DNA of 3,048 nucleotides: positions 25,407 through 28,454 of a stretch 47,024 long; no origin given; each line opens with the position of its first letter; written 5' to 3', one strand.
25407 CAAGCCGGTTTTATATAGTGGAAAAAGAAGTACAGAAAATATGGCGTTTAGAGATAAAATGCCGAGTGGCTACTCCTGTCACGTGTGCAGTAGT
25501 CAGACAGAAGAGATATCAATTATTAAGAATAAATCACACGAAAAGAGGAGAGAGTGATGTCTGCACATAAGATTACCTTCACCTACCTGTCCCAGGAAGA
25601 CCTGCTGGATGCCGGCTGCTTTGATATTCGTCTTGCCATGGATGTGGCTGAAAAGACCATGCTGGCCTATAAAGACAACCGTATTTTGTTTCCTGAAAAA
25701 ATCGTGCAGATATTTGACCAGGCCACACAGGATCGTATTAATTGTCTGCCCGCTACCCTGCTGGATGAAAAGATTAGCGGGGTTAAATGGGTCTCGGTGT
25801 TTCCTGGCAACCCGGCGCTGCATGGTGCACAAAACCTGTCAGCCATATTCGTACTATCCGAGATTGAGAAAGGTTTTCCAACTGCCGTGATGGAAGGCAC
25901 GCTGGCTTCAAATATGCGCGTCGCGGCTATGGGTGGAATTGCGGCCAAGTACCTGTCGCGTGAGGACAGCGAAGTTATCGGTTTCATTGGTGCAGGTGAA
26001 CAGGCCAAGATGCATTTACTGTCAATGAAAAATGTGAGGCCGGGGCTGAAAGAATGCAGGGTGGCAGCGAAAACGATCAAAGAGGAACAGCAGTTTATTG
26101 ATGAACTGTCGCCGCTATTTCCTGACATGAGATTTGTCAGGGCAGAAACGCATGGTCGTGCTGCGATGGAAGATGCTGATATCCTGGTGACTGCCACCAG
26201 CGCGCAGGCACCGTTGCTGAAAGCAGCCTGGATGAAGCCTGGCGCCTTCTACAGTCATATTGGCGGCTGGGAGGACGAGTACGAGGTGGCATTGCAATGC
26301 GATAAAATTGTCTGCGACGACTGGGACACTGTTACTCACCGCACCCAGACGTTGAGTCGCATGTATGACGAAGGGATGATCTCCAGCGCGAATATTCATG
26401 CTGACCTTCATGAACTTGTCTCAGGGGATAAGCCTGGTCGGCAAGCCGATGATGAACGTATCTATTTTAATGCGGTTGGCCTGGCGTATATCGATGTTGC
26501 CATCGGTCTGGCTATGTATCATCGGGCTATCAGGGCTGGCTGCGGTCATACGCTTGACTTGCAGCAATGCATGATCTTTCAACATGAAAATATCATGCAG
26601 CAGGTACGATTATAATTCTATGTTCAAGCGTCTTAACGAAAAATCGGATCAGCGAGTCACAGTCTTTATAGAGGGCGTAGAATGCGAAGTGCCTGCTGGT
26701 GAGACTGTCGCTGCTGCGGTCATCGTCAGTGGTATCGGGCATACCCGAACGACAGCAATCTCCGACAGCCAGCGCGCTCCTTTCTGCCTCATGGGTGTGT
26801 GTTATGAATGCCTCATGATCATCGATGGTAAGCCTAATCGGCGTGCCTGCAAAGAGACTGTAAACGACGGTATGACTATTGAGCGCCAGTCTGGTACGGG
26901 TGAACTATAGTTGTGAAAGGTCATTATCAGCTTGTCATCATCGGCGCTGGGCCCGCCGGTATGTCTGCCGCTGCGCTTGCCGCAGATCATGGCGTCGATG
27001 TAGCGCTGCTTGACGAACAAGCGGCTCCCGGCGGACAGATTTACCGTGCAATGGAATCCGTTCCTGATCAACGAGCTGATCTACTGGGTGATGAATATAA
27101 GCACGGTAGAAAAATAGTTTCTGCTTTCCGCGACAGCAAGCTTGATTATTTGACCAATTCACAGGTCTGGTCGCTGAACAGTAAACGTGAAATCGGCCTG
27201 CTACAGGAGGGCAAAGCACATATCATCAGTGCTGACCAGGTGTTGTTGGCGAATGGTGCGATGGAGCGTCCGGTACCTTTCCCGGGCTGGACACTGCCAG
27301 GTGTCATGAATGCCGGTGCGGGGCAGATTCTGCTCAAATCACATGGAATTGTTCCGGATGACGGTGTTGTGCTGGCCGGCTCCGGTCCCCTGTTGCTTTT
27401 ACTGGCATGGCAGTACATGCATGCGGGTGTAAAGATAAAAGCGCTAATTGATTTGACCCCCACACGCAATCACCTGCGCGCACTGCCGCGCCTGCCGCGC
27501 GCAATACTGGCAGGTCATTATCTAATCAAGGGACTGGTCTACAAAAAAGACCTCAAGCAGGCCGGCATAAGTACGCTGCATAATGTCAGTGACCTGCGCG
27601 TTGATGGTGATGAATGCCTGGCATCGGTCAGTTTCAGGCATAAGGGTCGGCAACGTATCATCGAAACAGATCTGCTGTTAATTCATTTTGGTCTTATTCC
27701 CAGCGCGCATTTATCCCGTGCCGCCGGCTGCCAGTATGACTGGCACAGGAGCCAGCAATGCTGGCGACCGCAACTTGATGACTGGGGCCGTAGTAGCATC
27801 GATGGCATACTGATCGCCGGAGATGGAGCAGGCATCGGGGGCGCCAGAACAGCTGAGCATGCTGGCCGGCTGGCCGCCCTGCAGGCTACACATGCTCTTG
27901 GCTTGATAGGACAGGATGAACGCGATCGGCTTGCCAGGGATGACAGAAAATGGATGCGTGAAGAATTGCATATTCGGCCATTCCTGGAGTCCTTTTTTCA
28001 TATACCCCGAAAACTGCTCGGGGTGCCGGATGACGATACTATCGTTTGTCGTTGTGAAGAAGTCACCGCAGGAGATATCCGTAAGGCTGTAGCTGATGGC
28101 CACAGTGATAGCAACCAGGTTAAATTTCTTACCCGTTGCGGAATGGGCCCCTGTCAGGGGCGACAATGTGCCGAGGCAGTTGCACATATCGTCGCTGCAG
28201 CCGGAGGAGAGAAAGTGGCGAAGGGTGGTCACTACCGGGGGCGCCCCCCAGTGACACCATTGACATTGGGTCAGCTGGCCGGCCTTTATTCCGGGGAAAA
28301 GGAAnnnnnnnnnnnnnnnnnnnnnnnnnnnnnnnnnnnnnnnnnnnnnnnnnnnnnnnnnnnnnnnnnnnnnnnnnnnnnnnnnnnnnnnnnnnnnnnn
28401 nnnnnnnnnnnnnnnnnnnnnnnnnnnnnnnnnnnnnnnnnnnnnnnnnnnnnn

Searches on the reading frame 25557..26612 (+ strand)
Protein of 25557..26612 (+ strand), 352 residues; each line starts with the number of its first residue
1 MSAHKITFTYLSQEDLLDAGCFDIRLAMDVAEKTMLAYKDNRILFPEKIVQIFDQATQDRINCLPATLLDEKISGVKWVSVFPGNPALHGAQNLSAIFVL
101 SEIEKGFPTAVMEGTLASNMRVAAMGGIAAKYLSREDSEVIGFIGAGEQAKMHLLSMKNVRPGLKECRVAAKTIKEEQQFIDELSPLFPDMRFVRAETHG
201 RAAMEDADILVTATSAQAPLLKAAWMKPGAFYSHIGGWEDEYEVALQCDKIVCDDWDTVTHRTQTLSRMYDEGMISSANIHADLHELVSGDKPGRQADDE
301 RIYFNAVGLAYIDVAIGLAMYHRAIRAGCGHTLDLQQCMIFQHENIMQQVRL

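Call 3: search_protein_families(library=pfam, proteins=[window:25557-26612:+], max_evalue=0.01)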
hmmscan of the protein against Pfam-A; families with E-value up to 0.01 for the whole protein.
window:25557-26612:+ (352 aa): 2 families
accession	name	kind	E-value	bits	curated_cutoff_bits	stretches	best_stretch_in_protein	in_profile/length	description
PF02423.21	OCD_Mu_crystall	-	9.9e-53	179.6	24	1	29-324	22-310/314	Ornithine cyclodeaminase/mu-crystallin family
PF01488.26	Shikimate_DH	-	6.4e-05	23.5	24.3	1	129-228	3-97/138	Shikimate / quinate 5-dehydrogenase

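Call 4: search_protein_families(library=ncbifam, proteins=[window:25557-26612:+], max_evalue=0.01)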
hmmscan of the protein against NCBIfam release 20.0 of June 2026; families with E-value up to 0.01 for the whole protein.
window:25557-26612:+ (352 aa): 15 families
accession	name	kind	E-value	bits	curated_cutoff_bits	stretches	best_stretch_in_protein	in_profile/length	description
TIGR03944.1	dehyd_SbnB_fam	equivalog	1.8e-58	198.1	326.9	1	8-334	1-325/327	2,3-diaminopropionate biosynthesis protein SbnB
TIGR02371.1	ala_DH_arch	equivalog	2.3e-58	197.9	409.15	1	20-336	12-325/325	alanine dehydrogenase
NF006379.0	PRK08618.1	equivalog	1.1e-51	176.1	417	1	20-334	11-325/326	ornithine cyclodeaminase family protein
NF004793.0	PRK06141.1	equivalog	1.5e-41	142.4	322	1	54-323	41-310/314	bifunctional Delta(1)-pyrroline-2-carboxylate/Delta(1)-piperideine-2-carboxylate reductase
NF004848.0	PRK06199.1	subfamily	2.2e-39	135.6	362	1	4-336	5-373/379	tyramine oxidase subunit B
NF006141.0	PRK08291.1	equivalog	9.9e-33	113.5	408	1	28-333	23-328/330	cyclodeaminase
TIGR02992.1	ectoine_eutC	equivalog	5.7e-32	111.1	471.65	1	27-333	19-325/326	ectoine utilization protein EutC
NF005762.1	PRK07589.1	equivalog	2.8e-27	95.6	350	1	62-335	55-320/334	ornithine cyclodeaminase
NF005296.0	PRK06823.1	equivalog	1.2e-24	86.9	438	1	22-321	13-310/315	ornithine cyclodeaminase family protein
NF045643.1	ImmsucRedBhcD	equivalog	1.2e-22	80.7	500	1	74-334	64-320/321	iminosuccinate reductase BhcD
NF005603.0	PRK07340.1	equivalog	1.8e-19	70.2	266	1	29-315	23-294/307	delta(1)-pyrroline-2-carboxylate reductase family protein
NF045512.1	PyrPipCarbRedLhpI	equivalog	3.9e-13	49.2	400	1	23-239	13-217/298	bifunctional Delta(1)-pyrroline-2-carboxylate/Delta(1)-piperideine-2-carboxylate reductase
NF005011.0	PRK06407.1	subfamily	8.4e-10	38.3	337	1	9-318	3-293/302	ornithine cyclodeaminase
TIGR01035.1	hemA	equivalog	0.00042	19.4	209.55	1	129-226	171-260/416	glutamyl-tRNA reductase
NF000744.0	PRK00045.1-3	equivalog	0.0017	17.3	429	1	137-226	184-270/447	glutamyl-tRNA reductase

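Call 24: find_homologous_proteins(query=window:25557-26612:+, max_evalue=1e-20)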
Query window:25557-26612:+ (352 aa): 2727 proteins with E <= 1e-20 among 6868 candidates; the best 120 are listed.
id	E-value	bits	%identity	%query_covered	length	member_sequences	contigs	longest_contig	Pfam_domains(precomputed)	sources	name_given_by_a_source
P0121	2.7e-227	771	97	100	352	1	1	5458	PF02423.22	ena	-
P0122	3.5e-226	768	96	100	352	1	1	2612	PF02423.22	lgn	-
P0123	6.3e-214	727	91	100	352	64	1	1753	PF02423.22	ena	-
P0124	2.7e-211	719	90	100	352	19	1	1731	PF02423.22,PF01488.27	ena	-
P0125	2.3e-207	706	88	100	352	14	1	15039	PF02423.22,PF01488.27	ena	-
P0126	7.4e-206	701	87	100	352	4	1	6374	PF02423.22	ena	-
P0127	1.2e-203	694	87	100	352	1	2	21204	PF02423.22,PF01488.27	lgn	-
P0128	1.4e-203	693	87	100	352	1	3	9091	PF02423.22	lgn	-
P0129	5.7e-203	691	86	100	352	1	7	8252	PF02423.22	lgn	-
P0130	3.7e-202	689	87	100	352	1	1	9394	PF02423.22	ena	-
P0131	7.2e-202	688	87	100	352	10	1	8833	PF02423.22,PF01488.27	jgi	jgi:ornithine cyclodeaminase/alanine dehydrogenase-like protein (mu-crystallin family)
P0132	9.7e-202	687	86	100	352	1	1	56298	PF02423.22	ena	-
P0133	1.7e-201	687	86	100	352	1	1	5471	PF02423.22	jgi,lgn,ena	-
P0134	5.9e-201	685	86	100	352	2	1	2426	PF02423.22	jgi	-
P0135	6.5e-201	685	86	100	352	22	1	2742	PF02423.22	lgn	-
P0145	9.1e-200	681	85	100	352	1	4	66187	PF02423.22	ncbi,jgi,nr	ncbi:ornithine cyclodeaminase family protein [Cardiobacterium sp. AH-315-I02]|nr:ornithine cyclodeam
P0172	6.9e-197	671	84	100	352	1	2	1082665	PF02423.22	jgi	-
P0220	4.4e-189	646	80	100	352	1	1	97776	PF02423.22,PF01488.27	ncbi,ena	-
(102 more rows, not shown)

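Call 27: find_encoding_contigs(protein=P0145, flank=9000, max_places=1)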
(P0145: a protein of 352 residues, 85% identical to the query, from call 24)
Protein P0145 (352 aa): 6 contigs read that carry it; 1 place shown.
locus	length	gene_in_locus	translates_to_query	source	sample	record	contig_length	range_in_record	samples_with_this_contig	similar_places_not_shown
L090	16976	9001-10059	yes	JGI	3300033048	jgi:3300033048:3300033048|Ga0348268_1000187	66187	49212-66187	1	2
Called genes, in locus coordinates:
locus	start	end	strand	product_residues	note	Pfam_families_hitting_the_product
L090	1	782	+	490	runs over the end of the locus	PF13729:TraF_2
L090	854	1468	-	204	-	PF02525:Flavodoxin_2, PF03358:FMN_red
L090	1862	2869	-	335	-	PF01636:APH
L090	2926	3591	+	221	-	PF13098:Thioredoxin_2 (faint)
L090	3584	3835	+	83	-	-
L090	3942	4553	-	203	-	PF13192:Thioredoxin_3 (faint), PF02985:HEAT (faint), PF13646:HEAT_2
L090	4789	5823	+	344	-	PF13899:Thioredoxin_7 (faint), PF13098:Thioredoxin_2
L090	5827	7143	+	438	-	PF03631:Virul_fac_BrkB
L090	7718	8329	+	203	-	PF01625:PMSR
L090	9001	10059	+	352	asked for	PF02423:OCD_Mu_crystall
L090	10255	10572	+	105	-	PF13510:Fer2_4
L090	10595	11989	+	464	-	PF00890:FAD_binding_2 (weak), PF01266:DAO (weak), PF01494:FAD_binding_3 (weak), PF07992:Pyr_redox_2, PF12831:FAD_oxidored, PF13450:NAD_binding_8, PF04324:Fer2_BFD, PF17806:SO_alpha_A3, +2 more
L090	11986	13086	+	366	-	PF00890:FAD_binding_2, PF01266:DAO, PF01494:FAD_binding_3 (weak)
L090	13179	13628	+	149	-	PF00581:Rhodanese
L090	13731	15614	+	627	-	-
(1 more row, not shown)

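Call 28: find_encoding_contigs(protein=P0172, flank=9000, max_places=1)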
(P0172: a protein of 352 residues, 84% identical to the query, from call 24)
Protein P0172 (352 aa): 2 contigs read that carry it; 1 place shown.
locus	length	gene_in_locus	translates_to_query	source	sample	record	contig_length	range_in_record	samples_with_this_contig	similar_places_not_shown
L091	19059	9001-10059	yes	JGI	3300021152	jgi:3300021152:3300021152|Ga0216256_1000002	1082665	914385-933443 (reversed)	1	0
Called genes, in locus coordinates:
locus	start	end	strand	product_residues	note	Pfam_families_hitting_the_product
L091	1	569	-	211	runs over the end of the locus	PF01058:Oxidored_q6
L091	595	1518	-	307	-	PF00146:NADHdh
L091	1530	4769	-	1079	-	PF00361:Proton_antipo_M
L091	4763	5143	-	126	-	PF00420:Oxidored_q2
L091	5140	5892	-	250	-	PF20501:MbhE, PF04039:MnhB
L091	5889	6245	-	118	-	PF03334:PhaG_MnhG_YufB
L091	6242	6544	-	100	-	PF13244:MbhD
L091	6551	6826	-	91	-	PF04066:MrpF_PhaF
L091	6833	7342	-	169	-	PF01899:MNHE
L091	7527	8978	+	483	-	PF03446:NAD_binding_2, PF00393:6PGD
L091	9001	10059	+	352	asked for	PF02423:OCD_Mu_crystall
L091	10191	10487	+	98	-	PF13510:Fer2_4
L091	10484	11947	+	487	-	PF00890:FAD_binding_2 (weak), PF01266:DAO (weak), PF03486:HI0933_like (weak), PF07992:Pyr_redox_2, PF12831:FAD_oxidored, PF13450:NAD_binding_8, PF04324:Fer2_BFD, PF17806:SO_alpha_A3, +3 more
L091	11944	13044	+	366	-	PF00890:FAD_binding_2, PF01266:DAO, PF01494:FAD_binding_3 (weak)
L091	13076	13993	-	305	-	PF00126:HTH_1, PF03466:LysR_substrate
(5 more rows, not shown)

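Call 29: find_encoding_contigs(protein=P0220, flank=9000, max_places=1)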
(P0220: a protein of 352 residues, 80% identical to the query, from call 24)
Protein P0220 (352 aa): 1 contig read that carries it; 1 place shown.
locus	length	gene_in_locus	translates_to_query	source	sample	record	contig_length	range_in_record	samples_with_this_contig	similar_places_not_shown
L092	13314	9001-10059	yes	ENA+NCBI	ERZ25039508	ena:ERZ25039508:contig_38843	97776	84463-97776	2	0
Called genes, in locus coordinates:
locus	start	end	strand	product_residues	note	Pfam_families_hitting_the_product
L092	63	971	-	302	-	PF00126:HTH_1, PF03466:LysR_substrate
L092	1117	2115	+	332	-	PF16884:ADH_N_2, PF00107:ADH_zinc_N, PF13602:ADH_zinc_N_2 (weak)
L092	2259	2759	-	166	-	PF03350:UPF0114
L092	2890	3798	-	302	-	PF00126:HTH_1, PF03466:LysR_substrate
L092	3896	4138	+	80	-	-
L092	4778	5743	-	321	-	PF05598:DUF772, PF01609:DDE_Tnp_1, PF13612:DDE_Tnp_1_3 (faint), PF13359:DDE_Tnp_4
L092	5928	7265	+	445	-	PF01554:MatE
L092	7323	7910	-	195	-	PF09905:VF530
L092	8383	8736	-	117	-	PF01042:Ribonuc_L-PSP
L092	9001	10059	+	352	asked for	PF02423:OCD_Mu_crystall, PF01488:Shikimate_DH (weak)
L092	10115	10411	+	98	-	PF13510:Fer2_4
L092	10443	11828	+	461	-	PF00890:FAD_binding_2 (weak), PF01266:DAO (faint), PF01946:Thi4 (weak), PF07992:Pyr_redox_2, PF12831:FAD_oxidored (weak), PF13450:NAD_binding_8, PF04324:Fer2_BFD, PF17806:SO_alpha_A3, +1 more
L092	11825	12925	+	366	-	PF00890:FAD_binding_2, PF01266:DAO, PF01494:FAD_binding_3 (weak), PF13450:NAD_binding_8 (weak)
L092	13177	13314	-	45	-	?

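Call 32: search_solved_structures(query=window:25557-26612:+, max_evalue=1e-10)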
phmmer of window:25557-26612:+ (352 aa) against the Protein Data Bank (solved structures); distinct sequences matched with E-value up to 1e-10: 10.
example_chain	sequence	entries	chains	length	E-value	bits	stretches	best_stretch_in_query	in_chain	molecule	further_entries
4m54_A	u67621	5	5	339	3.3e-46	161.2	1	8-335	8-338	Putative ornithine cyclodeaminase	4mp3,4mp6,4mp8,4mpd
1vll_A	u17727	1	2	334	5.1e-42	147.4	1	10-331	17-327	alanine dehydrogenase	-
1omo_A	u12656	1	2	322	8.3e-42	146.7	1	22-331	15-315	alanine dehydrogenase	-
6t3e_A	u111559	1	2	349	2.1e-38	135.5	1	31-334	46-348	DELTA1-pyrroline-2-carboxylate reductase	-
7rbp_A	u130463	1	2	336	1.4e-21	80.2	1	74-322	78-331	Ornithine cyclodeaminase/mu-crystallin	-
2i99_A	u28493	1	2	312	3.8e-18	68.9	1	76-319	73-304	Mu-crystallin homolog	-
4bv8_A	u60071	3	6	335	1.1e-17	67.4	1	62-321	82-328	THIOMORPHOLINE-CARBOXYLATE DEHYDROGENASE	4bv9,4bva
1u7h_A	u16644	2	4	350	3.1e-14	56.1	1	69-336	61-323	ornithine cyclodeaminase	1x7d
7cxs_B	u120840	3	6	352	6.1e-12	48.5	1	74-335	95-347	CmnK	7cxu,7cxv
6rqa_A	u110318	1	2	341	8.9e-11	44.7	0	74-330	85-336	iminosuccinate reductase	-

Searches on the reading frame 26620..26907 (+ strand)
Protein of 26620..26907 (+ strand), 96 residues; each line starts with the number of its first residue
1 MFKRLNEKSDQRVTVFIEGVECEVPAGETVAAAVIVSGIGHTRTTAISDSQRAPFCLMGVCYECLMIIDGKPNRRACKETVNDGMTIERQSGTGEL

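Call 3: search_protein_families(library=pfam, proteins=[window:26620-26907:+], max_evalue=0.01)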
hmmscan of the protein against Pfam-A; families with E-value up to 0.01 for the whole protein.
window:26620-26907:+ (96 aa): 2 families
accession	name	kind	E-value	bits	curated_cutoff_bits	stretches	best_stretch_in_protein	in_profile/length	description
PF13510.11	Fer2_4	-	1.3e-24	86.4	22.8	1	11-91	2-81/82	2Fe-2S iron-sulfur cluster binding domain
PF13085.11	Fer2_3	-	0.00042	20.7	27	1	53-84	49-79/107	2Fe-2S iron-sulfur cluster binding domain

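Call 4: search_protein_families(library=ncbifam, proteins=[window:26620-26907:+], max_evalue=0.01)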
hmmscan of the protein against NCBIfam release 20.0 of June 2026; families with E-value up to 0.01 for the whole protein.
window:26620-26907:+ (96 aa): 5 families
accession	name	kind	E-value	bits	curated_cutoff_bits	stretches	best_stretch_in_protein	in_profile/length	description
NF005895.0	PRK07860.1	equivalog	0.0004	18.5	802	1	7-91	12-92/811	NADH-quinone oxidoreductase subunit G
NF009226.0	PRK12576.1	equivalog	0.00091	18.6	344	1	55-83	59-86/317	succinate dehydrogenase/fumarate reductase iron-sulfur subunit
NF004898.0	PRK06259.1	equivalog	0.002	16.9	385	1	54-89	50-84/488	fumarate reductase (CoM/CoB) subunit TfrB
NF040763.1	FeFe_hydrog_A6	exception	0.002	16.5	765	1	13-91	1-75/571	NADH-dependent [FeFe] hydrogenase, group A6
NF010071.0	PRK13552.1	equivalog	0.0059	15.9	264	1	54-82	55-82/241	fumarate reductase iron-sulfur subunit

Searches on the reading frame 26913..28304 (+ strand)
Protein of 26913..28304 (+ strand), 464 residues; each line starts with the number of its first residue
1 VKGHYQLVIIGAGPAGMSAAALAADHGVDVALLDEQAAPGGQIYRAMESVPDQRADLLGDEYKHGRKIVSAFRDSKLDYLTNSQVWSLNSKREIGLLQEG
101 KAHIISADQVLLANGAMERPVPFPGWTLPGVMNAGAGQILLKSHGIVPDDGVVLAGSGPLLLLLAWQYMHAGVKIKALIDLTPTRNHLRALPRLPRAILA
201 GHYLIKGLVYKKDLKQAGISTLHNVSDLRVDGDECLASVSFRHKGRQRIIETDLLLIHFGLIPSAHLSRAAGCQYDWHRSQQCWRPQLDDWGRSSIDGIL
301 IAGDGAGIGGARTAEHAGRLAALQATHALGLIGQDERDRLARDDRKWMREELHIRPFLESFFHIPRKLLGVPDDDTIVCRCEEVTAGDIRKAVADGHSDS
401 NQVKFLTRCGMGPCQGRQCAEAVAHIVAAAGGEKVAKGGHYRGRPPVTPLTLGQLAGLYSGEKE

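Call 3: search_protein_families(library=pfam, proteins=[window:26913-28304:+], max_evalue=0.01)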
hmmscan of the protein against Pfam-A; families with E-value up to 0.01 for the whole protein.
window:26913-28304:+ (464 aa): 14 families
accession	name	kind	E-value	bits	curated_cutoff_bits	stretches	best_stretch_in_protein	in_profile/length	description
PF07992.20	Pyr_redox_2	-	3.4e-25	89.5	26.1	1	5-317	1-290/291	Pyridine nucleotide-disulphide oxidoreductase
PF17806.6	SO_alpha_A3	-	4.4e-13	49.8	23.1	1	378-457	6-86/87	Sarcosine oxidase A3 domain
PF04324.20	Fer2_BFD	-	3.5e-11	43.7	26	1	377-428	1-49/50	BFD-like [2Fe-2S] binding domain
PF13450.12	NAD_binding_8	-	5.2e-09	36.7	21.9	1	9-54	1-44/68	NAD(P)-binding Rossmann-like domain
PF00890.30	FAD_binding_2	-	8.7e-08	32.2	20.4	1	7-44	2-39/414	FAD binding domain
PF12831.13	FAD_oxidored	-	7.9e-07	29.1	27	1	7-51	2-46/416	FAD dependent oxidoreductase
PF03486.20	HI0933_like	-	1.3e-06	28.5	50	1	6-43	2-39/244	HI0933-like protein Rossmann domain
PF01266.30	DAO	-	2.3e-06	27.8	27.9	1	7-46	2-42/353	FAD dependent oxidoreductase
PF01494.25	FAD_binding_3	-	1.8e-05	24.6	22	1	6-38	3-35/349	FAD binding domain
PF01946.23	Thi4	-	7.7e-05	22.5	26.2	1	7-43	20-57/235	Thi4 family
PF01134.28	GIDA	-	0.00021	20.9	22.1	1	7-36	2-31/391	Glucose inhibited division protein A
PF13738.12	Pyr_redox_3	-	0.00025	20.8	30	1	8-41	1-34/305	Pyridine nucleotide-disulphide oxidoreductase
PF01262.27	AlaDh_PNT_C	-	0.0046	16.8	23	1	6-38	30-62/214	Alanine dehydrogenase/PNT, C-terminal domain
PF13478.12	XdhC_C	-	0.0097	16.9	29.7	0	7-97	1-75/125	XdhC Rossmann domain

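Call 4: search_protein_families(library=ncbifam, proteins=[window:26913-28304:+], max_evalue=0.01)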
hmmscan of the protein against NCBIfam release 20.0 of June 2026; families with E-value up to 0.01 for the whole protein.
window:26913-28304:+ (464 aa): 82 families (the best 25 are shown)
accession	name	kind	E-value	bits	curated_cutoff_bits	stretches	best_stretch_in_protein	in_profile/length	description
TIGR01372.1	soxA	subfamily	2.2e-41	141.6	1164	1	3-462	167-602/996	sarcosine oxidase subunit alpha family protein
TIGR01292.1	TRX_reduct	equivalog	1e-11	44.2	343.45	1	5-124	1-118/300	thioredoxin-disulfide reductase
TIGR03377.1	glycerol3P_GlpA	equivalog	1.5e-11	43.5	552.8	1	368-431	413-477/530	anaerobic glycerol-3-phosphate dehydrogenase subunit GlpA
TIGR03997.1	mycofact_OYE_2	equivalog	5.4e-09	35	793.15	1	6-50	381-426/645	mycofactocin system FadH/OYE family oxidoreductase 2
NF045599.1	bili_reduct_long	exception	6.1e-09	34.7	750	1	5-134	382-493/641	bilirubin reductase, long form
NF008313.0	PRK11101.1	equivalog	9.5e-09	34.3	425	1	373-427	428-483/548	anaerobic glycerol-3-phosphate dehydrogenase subunit A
NF004991.0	PRK06370.1-3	subfamily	1.5e-08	33.7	620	1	3-42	34-72/509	FAD-containing oxidoreductase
TIGR01350.1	lipoamide_DH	equivalog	3e-08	32.8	408.8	1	4-41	1-37/461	dihydrolipoyl dehydrogenase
TIGR03140.1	AhpF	equivalog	3.8e-08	32.3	502.9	1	3-125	211-330/515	alkyl hydroperoxide reductase subunit F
TIGR02032.1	GG-red-SF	subfamily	8e-08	32.3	158.8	1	6-40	2-36/297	geranylgeranyl reductase family protein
NF009409.0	PRK12770.1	subfamily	9.9e-08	31.4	343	1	6-44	20-58/360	putative glutamate synthase subunit beta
NF003585.0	PRK05249.1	equivalog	4.8e-07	28.8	465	1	3-43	5-45/464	Si-specific NAD(P)(+) transhydrogenase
TIGR03143.1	AhpF_homolog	hypoth_equivalog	1.4e-06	27.2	687.65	1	2-125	2-121/555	putative alkyl hydroperoxide reductase F subunit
NF005883.0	PRK07845.1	equivalog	1.5e-06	27.5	479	1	6-43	4-41/466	NAD(P)H-quinone dehydrogenase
TIGR00275.1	TIGR00275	subfamily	2e-06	26.9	183.8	1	8-41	2-35/401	aminoacetone oxidase family FAD-binding enzyme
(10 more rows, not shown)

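Call 31: search_solved_structures(query=window:26913-28304:+, max_evalue=1e-8)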
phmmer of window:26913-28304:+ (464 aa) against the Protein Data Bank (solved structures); distinct sequences matched with E-value up to 1e-8: 4.
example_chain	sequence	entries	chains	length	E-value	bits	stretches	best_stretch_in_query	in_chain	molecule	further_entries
1y56_A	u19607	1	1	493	1.5e-13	53.6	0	212-456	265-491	hypothetical protein PH1363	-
2gag_A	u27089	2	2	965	2.1e-13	53.1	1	4-286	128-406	heterotetrameric sarcosine oxidase alpha-subunit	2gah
1vrq_A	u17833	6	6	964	4.1e-12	48.9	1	4-287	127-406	Sarcosine oxidase alpha subunit | Subunit alpha of sarcosine oxidase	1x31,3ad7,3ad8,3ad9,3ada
3cty_A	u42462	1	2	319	1.9e-09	40.1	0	209-315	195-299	Thioredoxin reductase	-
